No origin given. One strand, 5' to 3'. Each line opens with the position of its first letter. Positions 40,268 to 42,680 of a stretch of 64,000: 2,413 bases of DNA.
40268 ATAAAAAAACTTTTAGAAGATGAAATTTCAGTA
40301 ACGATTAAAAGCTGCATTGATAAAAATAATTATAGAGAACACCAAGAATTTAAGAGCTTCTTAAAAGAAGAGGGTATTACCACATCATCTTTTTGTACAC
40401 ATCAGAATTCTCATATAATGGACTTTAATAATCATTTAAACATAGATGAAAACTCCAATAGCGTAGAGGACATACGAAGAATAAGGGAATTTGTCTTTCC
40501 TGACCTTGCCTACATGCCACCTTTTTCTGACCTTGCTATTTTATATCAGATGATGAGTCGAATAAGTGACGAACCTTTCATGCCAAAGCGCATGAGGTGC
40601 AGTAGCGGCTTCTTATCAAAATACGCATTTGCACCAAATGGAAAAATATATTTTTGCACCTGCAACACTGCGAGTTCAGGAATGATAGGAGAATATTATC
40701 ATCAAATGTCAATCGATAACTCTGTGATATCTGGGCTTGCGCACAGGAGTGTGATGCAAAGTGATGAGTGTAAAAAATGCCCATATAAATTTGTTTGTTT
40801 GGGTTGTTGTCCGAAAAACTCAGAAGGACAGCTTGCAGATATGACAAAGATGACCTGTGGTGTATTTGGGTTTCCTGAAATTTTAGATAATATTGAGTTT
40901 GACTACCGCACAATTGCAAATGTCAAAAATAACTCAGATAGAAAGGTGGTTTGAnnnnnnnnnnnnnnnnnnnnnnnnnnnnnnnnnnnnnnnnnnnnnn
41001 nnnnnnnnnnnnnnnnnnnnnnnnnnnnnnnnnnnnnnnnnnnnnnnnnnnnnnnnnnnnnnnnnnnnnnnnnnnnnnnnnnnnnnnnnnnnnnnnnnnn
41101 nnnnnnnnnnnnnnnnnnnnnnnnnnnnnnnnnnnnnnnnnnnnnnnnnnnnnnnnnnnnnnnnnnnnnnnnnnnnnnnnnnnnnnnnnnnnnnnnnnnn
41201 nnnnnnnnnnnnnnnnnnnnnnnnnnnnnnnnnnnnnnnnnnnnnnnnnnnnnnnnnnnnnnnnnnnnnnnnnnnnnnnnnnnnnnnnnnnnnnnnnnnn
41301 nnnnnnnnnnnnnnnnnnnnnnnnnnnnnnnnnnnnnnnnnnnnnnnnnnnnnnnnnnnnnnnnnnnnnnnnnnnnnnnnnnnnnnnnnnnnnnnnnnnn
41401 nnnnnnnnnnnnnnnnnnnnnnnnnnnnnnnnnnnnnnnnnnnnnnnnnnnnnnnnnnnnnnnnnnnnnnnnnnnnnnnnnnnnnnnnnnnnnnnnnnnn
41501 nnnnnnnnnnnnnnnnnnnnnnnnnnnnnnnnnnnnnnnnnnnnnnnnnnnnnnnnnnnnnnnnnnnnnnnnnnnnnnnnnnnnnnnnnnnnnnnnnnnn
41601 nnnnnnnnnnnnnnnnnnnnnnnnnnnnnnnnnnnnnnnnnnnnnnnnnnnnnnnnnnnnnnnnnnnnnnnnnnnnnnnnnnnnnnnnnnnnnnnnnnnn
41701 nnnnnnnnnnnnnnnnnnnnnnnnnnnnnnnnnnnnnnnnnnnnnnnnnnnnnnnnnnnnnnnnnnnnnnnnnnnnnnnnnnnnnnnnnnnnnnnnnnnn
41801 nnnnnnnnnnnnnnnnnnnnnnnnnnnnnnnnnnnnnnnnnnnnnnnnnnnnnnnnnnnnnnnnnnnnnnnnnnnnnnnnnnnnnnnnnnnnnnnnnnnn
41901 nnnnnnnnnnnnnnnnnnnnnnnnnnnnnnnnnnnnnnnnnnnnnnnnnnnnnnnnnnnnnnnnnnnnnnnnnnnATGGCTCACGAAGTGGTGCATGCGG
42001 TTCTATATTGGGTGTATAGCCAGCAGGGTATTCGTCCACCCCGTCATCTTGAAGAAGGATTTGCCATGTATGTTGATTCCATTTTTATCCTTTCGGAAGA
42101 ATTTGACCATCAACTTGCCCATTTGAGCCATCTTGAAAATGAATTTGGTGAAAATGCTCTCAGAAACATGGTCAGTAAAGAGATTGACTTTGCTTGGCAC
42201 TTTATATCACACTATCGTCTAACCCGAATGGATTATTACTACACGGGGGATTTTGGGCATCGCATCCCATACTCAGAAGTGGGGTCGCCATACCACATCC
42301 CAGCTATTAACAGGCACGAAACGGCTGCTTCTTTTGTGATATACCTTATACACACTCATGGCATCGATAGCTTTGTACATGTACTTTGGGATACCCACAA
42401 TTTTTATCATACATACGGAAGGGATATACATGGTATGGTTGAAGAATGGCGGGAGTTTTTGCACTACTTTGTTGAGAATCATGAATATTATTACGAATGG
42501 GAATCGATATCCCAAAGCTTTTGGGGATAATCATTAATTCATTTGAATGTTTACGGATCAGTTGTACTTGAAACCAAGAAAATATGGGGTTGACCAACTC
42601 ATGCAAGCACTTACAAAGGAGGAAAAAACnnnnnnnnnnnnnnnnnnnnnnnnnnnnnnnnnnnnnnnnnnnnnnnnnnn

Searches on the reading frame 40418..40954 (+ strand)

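Call 9: search_protein_families(library=ncbifam, proteins=[window:40418-40954:+], max_evalue=0.1)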
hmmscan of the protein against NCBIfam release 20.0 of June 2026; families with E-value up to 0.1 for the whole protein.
window:40418-40954:+ (178 aa): 15 families
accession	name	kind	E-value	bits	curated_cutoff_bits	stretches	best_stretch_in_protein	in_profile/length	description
TIGR04085.1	rSAM_more_4Fe4S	domain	6.8e-09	36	27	1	61-143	1-86/93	SPASM domain-containing protein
TIGR03974.1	rSAM_six_Cys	equivalog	1e-06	27.9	425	1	42-148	327-436/451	thioether cross-link-forming SCIFF peptide maturase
NF040492.1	not_ScfB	exception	8.9e-06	24.8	855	1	40-135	324-419/450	ScfB-related radical SAM/SPASM orphan maturase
TIGR03942.1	sulfatase_rSAM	equivalog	1.9e-05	23.9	349.45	1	68-142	257-335/363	anaerobic sulfatase maturase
TIGR04119.1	CXXX_matur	equivalog_domain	3.3e-05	23.4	150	1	46-122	69-141/210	CXXX repeat peptide maturase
NF041298.1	rSAM_mat_DynA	equivalog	0.0014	17.7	450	1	68-136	256-326/356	dynobactin maturation radical SAM/SPASM protein DynA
TIGR04136.1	rSAM_FibroRumin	equivalog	0.0078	15.1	400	1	96-137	383-424/458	FibroRumin system radical SAM peptide maturase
NF038107.1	rSAM_NF038107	equivalog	0.012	14.4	600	1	55-147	321-416/444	Cys-every-fifth radical SAM/SPASM peptide maturase CefB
TIGR04334.1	rSAM_Clo7bot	equivalog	0.017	13.8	600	1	53-136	320-410/440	radical SAM/SPASM domain Clo7bot peptide maturase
TIGR04163.1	rSAM_cobopep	equivalog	0.022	13.5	375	1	67-144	319-400/428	peptide-modifying radical SAM enzyme CbpB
NF047865.1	rSAM_PapB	equivalog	0.023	13.9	340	1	66-141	251-326/330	PapB family radical SAM/SPASM ranthipeptide maturase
TIGR03906.1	quino_hemo_SAM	equivalog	0.023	13.4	453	1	57-144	341-427/467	quinohemoprotein amine dehydrogenase maturation protein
TIGR04055.1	rSAM_NirJ2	equivalog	0.027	14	500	1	63-133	234-306/326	putative heme d1 biosynthesis radical SAM protein NirJ2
NF010308.0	PRK13745.1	equivalog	0.044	12.7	484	1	114-135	335-356/412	anaerobic sulfatase-maturation protein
TIGR04083.1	rSAM_pep_methan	hypoth_equivalog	0.073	11.9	300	1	68-136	242-315/376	TIGR04083 family peptide-modifying radical SAM enzyme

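Call 10: search_protein_families(library=pfam, proteins=[window:40418-40954:+], max_evalue=0.1)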
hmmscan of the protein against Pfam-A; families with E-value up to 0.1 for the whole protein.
window:40418-40954:+ (178 aa): 0 families

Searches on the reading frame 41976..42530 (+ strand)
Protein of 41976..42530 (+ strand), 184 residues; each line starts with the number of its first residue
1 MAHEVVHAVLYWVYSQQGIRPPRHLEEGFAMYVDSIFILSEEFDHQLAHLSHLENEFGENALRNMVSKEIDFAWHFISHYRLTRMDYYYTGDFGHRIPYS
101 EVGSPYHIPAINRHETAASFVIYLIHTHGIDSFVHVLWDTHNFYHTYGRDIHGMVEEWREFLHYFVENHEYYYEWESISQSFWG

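Call 68: search_protein_families(library=pfam, proteins=[window:41976-42530:+], max_evalue=10)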
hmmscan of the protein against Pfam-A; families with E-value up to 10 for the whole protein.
window:41976-42530:+ (184 aa): 2 families
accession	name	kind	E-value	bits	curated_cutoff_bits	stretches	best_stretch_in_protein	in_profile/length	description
PF13485.12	Peptidase_MA_2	-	0.033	14.4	32.4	1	119-162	149-199/201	Peptidase MA superfamily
PF23864.1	DUF7222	-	1.8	9.3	27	1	139-163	39-63/108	Domain of unknown function (DUF7222)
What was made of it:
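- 40951..42530 (+): HExxH lipoprotein 1 (putative MA-clan metallopeptidase), frameshifted between about 41916 and 41976. Pfam gives only a sub-threshold Peptidase_MA_2 hit, E 0.03 (call 68).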
